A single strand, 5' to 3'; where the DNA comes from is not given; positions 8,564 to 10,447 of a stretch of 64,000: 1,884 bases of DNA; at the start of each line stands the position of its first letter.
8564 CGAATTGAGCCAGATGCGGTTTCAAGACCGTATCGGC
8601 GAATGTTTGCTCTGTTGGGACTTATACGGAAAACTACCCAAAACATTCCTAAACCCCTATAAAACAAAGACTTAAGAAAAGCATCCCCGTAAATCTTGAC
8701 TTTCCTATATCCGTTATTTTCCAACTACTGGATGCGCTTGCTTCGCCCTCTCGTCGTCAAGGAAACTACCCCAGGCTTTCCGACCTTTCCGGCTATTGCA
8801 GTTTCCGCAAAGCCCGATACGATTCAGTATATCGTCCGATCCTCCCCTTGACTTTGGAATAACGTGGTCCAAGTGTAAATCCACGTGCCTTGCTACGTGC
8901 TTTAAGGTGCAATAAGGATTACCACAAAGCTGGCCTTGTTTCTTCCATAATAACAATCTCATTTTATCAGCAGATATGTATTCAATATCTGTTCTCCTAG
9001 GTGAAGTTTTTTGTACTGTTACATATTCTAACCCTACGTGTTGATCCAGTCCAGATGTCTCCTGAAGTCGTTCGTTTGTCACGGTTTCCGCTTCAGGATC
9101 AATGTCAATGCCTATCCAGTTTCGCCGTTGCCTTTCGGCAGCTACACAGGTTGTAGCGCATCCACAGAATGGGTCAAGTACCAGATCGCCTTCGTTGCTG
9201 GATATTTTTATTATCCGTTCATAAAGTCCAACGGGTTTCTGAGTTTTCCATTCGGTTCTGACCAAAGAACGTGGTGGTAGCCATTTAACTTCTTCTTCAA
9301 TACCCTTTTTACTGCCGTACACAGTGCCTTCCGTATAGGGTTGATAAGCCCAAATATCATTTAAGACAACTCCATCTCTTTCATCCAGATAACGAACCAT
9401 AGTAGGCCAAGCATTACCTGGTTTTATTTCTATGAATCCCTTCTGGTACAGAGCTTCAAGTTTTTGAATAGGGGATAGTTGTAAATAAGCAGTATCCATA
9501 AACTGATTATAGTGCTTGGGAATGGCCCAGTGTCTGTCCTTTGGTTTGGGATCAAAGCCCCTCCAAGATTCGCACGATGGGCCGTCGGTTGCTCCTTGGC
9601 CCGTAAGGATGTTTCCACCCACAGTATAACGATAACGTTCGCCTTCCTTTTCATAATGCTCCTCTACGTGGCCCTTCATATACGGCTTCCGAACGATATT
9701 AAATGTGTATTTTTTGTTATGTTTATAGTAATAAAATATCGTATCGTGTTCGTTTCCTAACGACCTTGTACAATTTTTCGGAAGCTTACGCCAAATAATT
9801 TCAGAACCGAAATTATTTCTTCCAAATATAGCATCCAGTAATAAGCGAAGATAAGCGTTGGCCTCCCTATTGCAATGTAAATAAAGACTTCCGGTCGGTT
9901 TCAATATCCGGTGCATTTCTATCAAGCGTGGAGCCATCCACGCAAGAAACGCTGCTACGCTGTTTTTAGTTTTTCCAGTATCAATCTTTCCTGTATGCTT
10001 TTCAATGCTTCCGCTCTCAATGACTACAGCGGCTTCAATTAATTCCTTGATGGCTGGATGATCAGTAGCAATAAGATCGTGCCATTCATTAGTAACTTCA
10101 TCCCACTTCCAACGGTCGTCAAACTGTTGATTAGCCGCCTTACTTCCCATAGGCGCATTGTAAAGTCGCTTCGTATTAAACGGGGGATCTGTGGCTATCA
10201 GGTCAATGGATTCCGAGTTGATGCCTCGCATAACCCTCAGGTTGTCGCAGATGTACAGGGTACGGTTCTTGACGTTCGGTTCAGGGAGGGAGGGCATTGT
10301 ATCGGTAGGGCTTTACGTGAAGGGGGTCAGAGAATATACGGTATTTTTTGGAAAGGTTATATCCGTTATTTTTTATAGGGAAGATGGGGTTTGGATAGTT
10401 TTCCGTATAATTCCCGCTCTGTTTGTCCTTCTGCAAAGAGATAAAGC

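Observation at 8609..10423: A transposase-less, TIR-bounded cassette with an exact 8-bp target duplication splits the DUF4276 gene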

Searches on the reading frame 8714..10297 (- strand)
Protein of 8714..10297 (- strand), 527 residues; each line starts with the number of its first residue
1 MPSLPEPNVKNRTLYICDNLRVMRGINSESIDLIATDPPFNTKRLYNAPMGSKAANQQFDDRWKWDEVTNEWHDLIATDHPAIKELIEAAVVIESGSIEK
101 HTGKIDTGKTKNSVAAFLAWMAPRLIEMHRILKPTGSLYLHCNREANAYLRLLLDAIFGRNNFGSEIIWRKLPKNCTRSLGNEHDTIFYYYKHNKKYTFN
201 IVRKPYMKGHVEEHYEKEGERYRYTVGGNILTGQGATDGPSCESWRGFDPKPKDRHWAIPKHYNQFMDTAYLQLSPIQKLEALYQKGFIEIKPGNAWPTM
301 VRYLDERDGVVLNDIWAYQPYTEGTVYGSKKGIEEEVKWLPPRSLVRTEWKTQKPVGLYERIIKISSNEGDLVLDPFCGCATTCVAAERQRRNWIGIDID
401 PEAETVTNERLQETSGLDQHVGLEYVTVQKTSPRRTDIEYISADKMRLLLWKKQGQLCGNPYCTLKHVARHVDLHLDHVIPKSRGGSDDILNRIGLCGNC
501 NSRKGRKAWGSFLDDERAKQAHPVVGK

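Call 5: search_protein_families(library=pfam, proteins=[window:8714-10297:-], max_evalue=0.01)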
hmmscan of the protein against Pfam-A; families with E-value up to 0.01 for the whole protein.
window:8714-10297:- (527 aa): 6 families
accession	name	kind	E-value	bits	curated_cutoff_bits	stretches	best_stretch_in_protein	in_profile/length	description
PF01555.25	N6_N4_Mtase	-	3.8e-44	151.7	26.7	1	31-407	1-219/221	DNA methylase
PF01844.29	HNH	-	2.6e-09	37.5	21.4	1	462-506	3-46/47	HNH endonuclease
PF14279.12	HNH_5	-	3.5e-09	36.9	27.5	1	470-508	9-47/56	HNH endonuclease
PF02945.21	Endonuclease_7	-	0.002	18.5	23.6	1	435-507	3-66/82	Recombination endonuclease VII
PF13395.12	HNH_4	-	0.0023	18.3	22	1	473-507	17-51/54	HNH endonuclease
PF03602.21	Cons_hypoth95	-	0.0044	17.1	24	0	370-430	42-106/182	Conserved hypothetical protein 95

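Call 7: find_homologous_proteins(query=window:8714-10297:-, max_evalue=1e-10)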
Query window:8714-10297:- (527 aa): 7959 proteins with E <= 1e-10 among 8000 candidates; the best 120 are listed.
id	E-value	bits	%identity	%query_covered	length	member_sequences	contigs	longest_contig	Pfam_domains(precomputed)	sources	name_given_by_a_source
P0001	0.0e+0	1260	100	100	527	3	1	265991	PF01844.30,PF14279.13,PF01555.25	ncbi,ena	-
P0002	5.6e-252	856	68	98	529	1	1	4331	PF01844.30,PF14279.13,PF01555.25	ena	-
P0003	1.4e-237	808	65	98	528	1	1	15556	PF01844.30,PF14279.13,PF01555.25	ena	-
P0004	2.4e-189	649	56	98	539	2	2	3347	PF01844.30,PF14279.13,PF01555.25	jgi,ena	-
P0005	3.0e-186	639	56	98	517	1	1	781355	PF01844.30,PF14279.13,PF01555.25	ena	-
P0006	2.1e-172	593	69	40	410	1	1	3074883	PF01844.30,PF14279.13,PF01555.25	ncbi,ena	-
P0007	7.7e-168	578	52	98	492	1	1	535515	PF01844.30,PF14279.13,PF01555.25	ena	-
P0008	2.0e-164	567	53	98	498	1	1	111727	PF01844.30,PF14279.13,PF01555.25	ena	-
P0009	1.5e-163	564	59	42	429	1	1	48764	PF13395.13,PF01844.30,PF14279.13,PF01555.25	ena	-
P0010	5.6e-163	562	53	98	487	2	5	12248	PF01844.30,PF14279.13,PF01555.25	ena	-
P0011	6.9e-163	562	52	99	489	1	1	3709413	PF01844.30,PF14279.13,PF01555.25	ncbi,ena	-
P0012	4.7e-162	559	53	98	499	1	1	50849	PF13395.13,PF01844.30,PF14279.13,PF01555.25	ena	-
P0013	5.5e-162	559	61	41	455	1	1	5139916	PF01844.30,PF14279.13,PF01555.25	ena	-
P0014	1.4e-158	547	50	98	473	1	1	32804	PF01844.30,PF14279.13,PF01555.25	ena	-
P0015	7.2e-158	545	52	98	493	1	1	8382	PF01844.30,PF14279.13,PF01555.25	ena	-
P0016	2.6e-157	543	70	35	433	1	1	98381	PF01844.30,PF14279.13,PF01555.25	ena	-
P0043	4.0e-149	516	61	42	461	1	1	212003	PF01844.30,PF14279.13,PF01555.25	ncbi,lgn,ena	-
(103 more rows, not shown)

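Call 9: find_encoding_contigs(protein=P0002, flank=3000, max_places=3)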
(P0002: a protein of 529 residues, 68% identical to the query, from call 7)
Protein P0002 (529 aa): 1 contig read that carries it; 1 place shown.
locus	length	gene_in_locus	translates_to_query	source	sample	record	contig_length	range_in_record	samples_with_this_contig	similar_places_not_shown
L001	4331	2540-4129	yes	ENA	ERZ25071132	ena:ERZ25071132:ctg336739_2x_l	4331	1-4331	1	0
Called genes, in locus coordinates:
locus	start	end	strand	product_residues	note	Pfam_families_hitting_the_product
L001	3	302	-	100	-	?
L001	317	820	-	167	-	PF13274:SocA_Panacea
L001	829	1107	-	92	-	-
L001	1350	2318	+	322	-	PF12762:DDE_Tnp_IS1595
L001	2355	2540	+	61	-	-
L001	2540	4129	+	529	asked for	PF01555:N6_N4_Mtase, PF01844:HNH, PF14279:HNH_5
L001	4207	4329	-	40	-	?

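Call 10: find_encoding_contigs(protein=P0003, flank=4000, max_places=3)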
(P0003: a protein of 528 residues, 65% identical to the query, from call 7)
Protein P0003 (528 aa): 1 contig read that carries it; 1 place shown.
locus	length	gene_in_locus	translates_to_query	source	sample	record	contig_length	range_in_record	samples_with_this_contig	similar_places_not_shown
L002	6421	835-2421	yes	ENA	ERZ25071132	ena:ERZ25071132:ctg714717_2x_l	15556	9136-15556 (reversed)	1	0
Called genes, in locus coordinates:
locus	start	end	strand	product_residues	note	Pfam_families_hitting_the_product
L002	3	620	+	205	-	?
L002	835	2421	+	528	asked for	PF01555:N6_N4_Mtase, PF01844:HNH, PF14279:HNH_5 (weak)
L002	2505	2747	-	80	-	-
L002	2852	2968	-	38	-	-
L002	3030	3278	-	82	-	-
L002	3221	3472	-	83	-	-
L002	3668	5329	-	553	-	-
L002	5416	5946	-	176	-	-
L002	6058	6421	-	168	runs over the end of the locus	-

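Call 11: find_encoding_contigs(protein=P0005, flank=4000, max_places=3)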
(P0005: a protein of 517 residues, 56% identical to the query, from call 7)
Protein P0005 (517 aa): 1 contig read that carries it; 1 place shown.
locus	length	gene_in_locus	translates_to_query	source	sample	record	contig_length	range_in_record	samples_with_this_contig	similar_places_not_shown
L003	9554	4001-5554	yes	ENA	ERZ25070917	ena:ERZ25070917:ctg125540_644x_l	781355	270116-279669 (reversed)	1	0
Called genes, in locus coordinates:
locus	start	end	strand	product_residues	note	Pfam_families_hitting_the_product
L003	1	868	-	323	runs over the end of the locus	PF00126:HTH_1, PF03466:LysR_substrate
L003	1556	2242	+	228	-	-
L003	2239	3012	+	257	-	PF00226:DnaJ (weak)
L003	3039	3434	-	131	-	PF05099:TerB (weak)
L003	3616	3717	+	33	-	-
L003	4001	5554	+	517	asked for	PF01555:N6_N4_Mtase, PF01844:HNH (weak), PF14279:HNH_5 (weak)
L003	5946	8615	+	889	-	PF12705:PDDEXK_1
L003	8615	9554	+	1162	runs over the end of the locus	PF00580:UvrD-helicase, PF01443:Viral_helicase1 (faint), PF13245:AAA_19, PF13361:UvrD_C, PF13538:UvrD_C_2 (faint), PF12705:PDDEXK_1 (weak)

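Call 32: search_protein_families(library=pfam, proteins=[L001:1350-2318:+, L001:2355-2540:+], max_evalue=0.01)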
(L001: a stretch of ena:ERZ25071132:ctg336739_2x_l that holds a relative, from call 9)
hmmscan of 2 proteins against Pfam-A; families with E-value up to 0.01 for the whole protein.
L001:1350-2318:+ (322 aa): 1 family
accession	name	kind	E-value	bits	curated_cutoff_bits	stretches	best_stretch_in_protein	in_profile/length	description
PF12762.13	DDE_Tnp_IS1595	-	2.4e-44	151.5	27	1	144-288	2-151/153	ISXO2-like transposase domain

L001:2355-2540:+ (61 aa): 0 families

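Call 34: find_encoding_contigs(protein=P0001, flank=10000, max_places=3)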
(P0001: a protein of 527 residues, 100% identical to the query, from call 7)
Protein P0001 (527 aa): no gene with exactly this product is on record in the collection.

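Call 38: search_protein_families(library=padloc, proteins=[window:8714-10297:-], max_evalue=0.001)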
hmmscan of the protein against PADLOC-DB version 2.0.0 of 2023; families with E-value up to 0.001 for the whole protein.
window:8714-10297:- (527 aa): 70 families (the best 25 are shown)
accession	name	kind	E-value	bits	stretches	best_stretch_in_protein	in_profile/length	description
PDLC03339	MTase_II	-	9.4e-55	184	3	110-206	53-149/399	Type II methyltransferase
PDLC03354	MTase_II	-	3.4e-44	149.5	1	115-420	127-392/425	Type II methyltransferase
PDLC03300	MTase_II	-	6.6e-43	144.9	2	104-209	73-182/302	Type II methyltransferase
PDLC03371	MTase_II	-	8.8e-38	128.3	2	348-414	189-255/260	Type II methyltransferase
PDLC03299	MTase_II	-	4.4e-37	126.2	3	348-424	194-270/296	Type II methyltransferase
PDLC03644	MTase_III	-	2.7e-32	110.2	1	107-413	99-395/542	Type III methyltransferase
PDLC03636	MTase_III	-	6.7e-31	105.7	2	286-413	291-407/575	Type III methyltransferase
PDLC03633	MTase_III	-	1.4e-28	98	2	113-206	147-243/616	Type III methyltransferase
PDLC03238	MTase_II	-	9.4e-28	95.4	3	354-414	308-366/428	Type II methyltransferase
PDLC03638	MTase_III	-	4.5e-26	89.4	1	115-413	429-679/816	Type III methyltransferase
PDLC03265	MTase_II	-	1.4e-25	88.5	3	351-413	268-330/333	Type II methyltransferase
PDLC03635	MTase_III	-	6.4e-25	85.9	2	112-208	263-364/708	Type III methyltransferase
PDLC03216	MTase_II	-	2.4e-24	84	1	351-434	195-277/364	Type II methyltransferase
PDLC03387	MTase_II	-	2.7e-24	83.8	2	354-413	218-277/289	Type II methyltransferase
PDLC03320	MTase_II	-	9.2e-24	82.1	2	346-416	209-279/289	Type II methyltransferase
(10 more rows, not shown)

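Call 39: search_protein_families(library=ncbifam, proteins=[window:8714-10297:-], max_evalue=0.001)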
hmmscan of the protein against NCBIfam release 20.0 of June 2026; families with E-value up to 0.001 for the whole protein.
window:8714-10297:- (527 aa): 5 families
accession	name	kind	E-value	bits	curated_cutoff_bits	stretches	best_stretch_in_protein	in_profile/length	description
NF008572.0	PRK11524.1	equivalog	9.4e-28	97.2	292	3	351-419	196-264/294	adenine-specific DNA-methyltransferase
NF050803.1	DnaMtaseCcrMCaul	equivalog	5e-21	75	830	1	350-434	186-269/350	adenine-specific DNA-methyltransferase CcrM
NF010253.0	PRK13699.1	subfamily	3.6e-13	49.7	244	1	350-412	144-206/226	DNA methyltransferase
NF040563.1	guided_IscB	equivalog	3.4e-09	36.3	175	1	447-517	184-248/314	RNA-guided endonuclease IscB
NF049971.1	CRISPR_Cas9d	exception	2.1e-05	23.3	375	1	445-507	535-596/986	type II CRISPR RNA-guided endonuclease Cas9d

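Call 43: find_encoding_contigs(protein=P0006, flank=5000, max_places=4)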
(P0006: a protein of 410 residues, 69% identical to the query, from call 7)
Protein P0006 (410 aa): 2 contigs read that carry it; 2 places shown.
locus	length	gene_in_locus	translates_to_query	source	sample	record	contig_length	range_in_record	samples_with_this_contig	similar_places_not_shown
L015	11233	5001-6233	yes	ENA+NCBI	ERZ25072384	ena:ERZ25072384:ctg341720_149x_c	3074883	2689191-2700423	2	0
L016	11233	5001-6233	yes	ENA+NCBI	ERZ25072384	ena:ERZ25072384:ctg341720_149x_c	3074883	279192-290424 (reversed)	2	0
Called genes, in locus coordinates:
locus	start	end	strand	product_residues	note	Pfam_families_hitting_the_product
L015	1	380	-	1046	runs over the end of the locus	PF13620:CarboxypepD_reg, PF13715:CarbopepD_reg_2, PF07715:Plug (weak)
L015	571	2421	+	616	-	PF02638:GHL10, PF13860:FlgD_ig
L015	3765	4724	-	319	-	PF12762:DDE_Tnp_IS1595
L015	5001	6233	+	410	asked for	PF01555:N6_N4_Mtase, PF01844:HNH, PF14279:HNH_5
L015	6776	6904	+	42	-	-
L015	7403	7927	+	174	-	-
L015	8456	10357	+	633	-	PF01839:FG-GAP (faint), PF13517:FG-GAP_3, PF18962:Por_Secre_tail (faint), PF13860:FlgD_ig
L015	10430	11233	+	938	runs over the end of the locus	PF13620:CarboxypepD_reg, PF13715:CarbopepD_reg_2, PF07715:Plug, PF25183:OMP_b-brl_4 (faint), PF14905:OMP_b-brl_3 (weak)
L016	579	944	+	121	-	PF08308:PEGA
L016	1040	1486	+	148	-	PF01391:Collagen (faint)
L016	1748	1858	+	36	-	-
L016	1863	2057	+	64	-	-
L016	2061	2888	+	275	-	PF13749:HATPase_c_4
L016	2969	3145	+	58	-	PF02463:SMC_N, PF13175:AAA_15 (weak), PF13476:AAA_23 (weak)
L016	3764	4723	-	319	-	PF12762:DDE_Tnp_IS1595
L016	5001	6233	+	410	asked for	PF01555:N6_N4_Mtase, PF01844:HNH, PF14279:HNH_5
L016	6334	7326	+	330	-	PF13304:AAA_21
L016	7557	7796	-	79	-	-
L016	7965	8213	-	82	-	-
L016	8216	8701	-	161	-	-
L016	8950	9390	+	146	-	-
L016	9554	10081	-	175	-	-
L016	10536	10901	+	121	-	-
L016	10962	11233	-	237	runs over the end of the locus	-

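Call 44: find_encoding_contigs(protein=P0016, flank=5000, max_places=4)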
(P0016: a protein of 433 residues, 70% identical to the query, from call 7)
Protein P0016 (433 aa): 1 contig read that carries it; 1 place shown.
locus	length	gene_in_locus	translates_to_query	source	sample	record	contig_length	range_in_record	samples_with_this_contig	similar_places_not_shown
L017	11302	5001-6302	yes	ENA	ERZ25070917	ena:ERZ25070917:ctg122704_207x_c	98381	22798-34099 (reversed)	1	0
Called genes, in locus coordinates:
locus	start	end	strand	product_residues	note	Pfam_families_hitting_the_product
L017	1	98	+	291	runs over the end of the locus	-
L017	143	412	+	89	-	-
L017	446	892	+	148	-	-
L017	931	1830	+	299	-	PF02899:Phage_int_SAM_1, PF00589:Phage_integrase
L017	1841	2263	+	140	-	-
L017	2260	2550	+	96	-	-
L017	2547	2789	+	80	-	-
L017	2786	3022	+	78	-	-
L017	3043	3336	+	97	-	-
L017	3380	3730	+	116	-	-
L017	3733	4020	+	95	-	-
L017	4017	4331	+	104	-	-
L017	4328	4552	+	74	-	-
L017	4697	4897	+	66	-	-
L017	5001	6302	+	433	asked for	PF01555:N6_N4_Mtase, PF01844:HNH, PF14279:HNH_5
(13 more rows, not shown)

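Call 45: find_encoding_contigs(protein=P0043, flank=5000, max_places=4)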
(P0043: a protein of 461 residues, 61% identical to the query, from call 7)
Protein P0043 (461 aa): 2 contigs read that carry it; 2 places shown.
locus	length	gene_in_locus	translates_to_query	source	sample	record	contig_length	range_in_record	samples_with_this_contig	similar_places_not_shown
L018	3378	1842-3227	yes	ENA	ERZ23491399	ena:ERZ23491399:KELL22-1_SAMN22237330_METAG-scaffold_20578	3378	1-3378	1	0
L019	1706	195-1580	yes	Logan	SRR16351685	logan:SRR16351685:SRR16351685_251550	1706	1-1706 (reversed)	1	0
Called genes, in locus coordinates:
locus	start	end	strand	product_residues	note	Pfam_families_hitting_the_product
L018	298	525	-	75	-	-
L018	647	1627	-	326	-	PF12760:Zn_ribbon_IS1595, PF12762:DDE_Tnp_IS1595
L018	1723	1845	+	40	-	-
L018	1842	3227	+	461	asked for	PF01555:N6_N4_Mtase, PF01844:HNH, PF14279:HNH_5 (weak)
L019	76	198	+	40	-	-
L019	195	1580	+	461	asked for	PF01555:N6_N4_Mtase, PF01844:HNH, PF14279:HNH_5 (weak)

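Call 48: list_cluster_members(proteins=[P0001, P0043, P0121, P0006])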
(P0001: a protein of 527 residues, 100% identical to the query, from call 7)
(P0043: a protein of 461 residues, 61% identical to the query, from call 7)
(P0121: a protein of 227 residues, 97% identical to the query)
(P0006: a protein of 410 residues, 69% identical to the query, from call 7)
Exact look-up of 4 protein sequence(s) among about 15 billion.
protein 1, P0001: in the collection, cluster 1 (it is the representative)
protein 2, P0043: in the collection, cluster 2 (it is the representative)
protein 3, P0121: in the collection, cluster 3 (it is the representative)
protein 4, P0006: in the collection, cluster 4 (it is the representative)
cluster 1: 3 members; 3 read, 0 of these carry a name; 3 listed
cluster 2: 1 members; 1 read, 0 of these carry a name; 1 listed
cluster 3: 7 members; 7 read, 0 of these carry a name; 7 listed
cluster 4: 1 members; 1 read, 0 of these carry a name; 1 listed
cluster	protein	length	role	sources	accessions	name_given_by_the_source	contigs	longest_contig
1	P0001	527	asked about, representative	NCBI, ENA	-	-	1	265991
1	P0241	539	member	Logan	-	-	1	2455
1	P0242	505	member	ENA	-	-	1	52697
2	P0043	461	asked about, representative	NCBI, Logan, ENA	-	-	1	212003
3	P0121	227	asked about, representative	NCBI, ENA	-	-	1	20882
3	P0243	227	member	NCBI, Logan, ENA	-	-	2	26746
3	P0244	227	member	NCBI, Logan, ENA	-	-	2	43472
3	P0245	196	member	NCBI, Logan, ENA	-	-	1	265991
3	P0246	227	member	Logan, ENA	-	-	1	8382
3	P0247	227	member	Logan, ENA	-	-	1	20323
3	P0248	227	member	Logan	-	-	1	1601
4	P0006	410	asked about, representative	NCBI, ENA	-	-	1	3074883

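Call 49: find_encoding_contigs(protein=P0242, flank=6000, max_places=4)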
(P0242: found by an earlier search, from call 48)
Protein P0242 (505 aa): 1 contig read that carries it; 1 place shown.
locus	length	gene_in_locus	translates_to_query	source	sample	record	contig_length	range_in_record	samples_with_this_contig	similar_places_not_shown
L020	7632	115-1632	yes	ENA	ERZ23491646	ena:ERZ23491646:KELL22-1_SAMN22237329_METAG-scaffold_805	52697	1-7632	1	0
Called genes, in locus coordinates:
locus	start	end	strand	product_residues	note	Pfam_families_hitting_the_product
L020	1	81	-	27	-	?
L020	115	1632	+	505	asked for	PF01555:N6_N4_Mtase, PF01844:HNH, PF14279:HNH_5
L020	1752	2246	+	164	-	PF19865:DUF6338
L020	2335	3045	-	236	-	-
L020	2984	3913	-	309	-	-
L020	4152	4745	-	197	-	PF04978:MST, PF12867:DinB_2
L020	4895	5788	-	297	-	PF03976:PPK2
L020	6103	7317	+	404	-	PF00331:Glyco_hydro_10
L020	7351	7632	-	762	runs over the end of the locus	PF18962:Por_Secre_tail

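Call 50: find_encoding_contigs(protein=P0241, flank=6000, max_places=4)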
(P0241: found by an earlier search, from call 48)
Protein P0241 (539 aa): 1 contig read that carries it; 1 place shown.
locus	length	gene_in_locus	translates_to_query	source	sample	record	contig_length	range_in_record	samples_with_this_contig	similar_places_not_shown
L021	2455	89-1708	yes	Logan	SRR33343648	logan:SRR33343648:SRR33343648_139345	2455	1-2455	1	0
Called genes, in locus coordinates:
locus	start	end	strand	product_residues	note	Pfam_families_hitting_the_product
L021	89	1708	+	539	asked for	PF01555:N6_N4_Mtase, PF01844:HNH, PF14279:HNH_5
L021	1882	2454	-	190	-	?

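Call 65: search_solved_structures(query=window:8714-10297:-, max_evalue=0.001)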
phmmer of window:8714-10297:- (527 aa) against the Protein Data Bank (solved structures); distinct sequences matched with E-value up to 0.001: 16.
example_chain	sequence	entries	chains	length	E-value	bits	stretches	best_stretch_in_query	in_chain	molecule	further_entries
9c3u_A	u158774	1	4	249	3.1e-14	55.9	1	345-411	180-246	Methyltransferase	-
8urk_A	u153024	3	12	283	3.7e-14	55.6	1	345-412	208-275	Methyltransferase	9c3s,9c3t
5hek_A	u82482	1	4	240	3.6e-13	52.4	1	344-411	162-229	Adenine specific DNA methyltransferase (DpnA)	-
5hfj_A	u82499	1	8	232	3.7e-13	52.3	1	344-410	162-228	Adenine specific DNA methyltransferase (DpnA)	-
8s9n_A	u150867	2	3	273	2.6e-11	46.2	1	348-425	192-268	DNA cytosine-N4 methyltransferase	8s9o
8s9m_A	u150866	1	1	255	2.6e-11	46.2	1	348-425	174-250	DNA cytosine-N4 methyltransferase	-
6pbd_A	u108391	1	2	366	2.3e-10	43.1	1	351-402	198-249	Modification methylase CcrMI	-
1g60_A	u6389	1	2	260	2.4e-10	43.1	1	347-405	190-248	Adenine-specific Methyltransferase MboIIA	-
1eg2_A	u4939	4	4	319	3.1e-10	42.7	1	342-404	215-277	MODIFICATION METHYLASE RSRI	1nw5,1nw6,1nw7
1nw8_A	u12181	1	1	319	3.2e-10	42.6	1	342-404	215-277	MODIFICATION METHYLASE RSRI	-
4zcf_A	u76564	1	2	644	6.9e-09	38.2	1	107-195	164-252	Restriction endonuclease EcoP15I, modification subunit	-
6k0w_B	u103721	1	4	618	6.9e-09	38.2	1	20-199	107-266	Adenine specific DNA methyltransferase (Mod)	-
2zie_A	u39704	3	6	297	9.8e-09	37.7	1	354-416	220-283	Putative modification methylase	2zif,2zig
1boo_A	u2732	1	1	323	7.9e-08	34.7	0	354-407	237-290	PROTEIN (N-4 CYTOSINE-SPECIFIC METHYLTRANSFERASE PVU II)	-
7dsu_A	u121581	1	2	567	1.6e-05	27.1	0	114-166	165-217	Mbo45V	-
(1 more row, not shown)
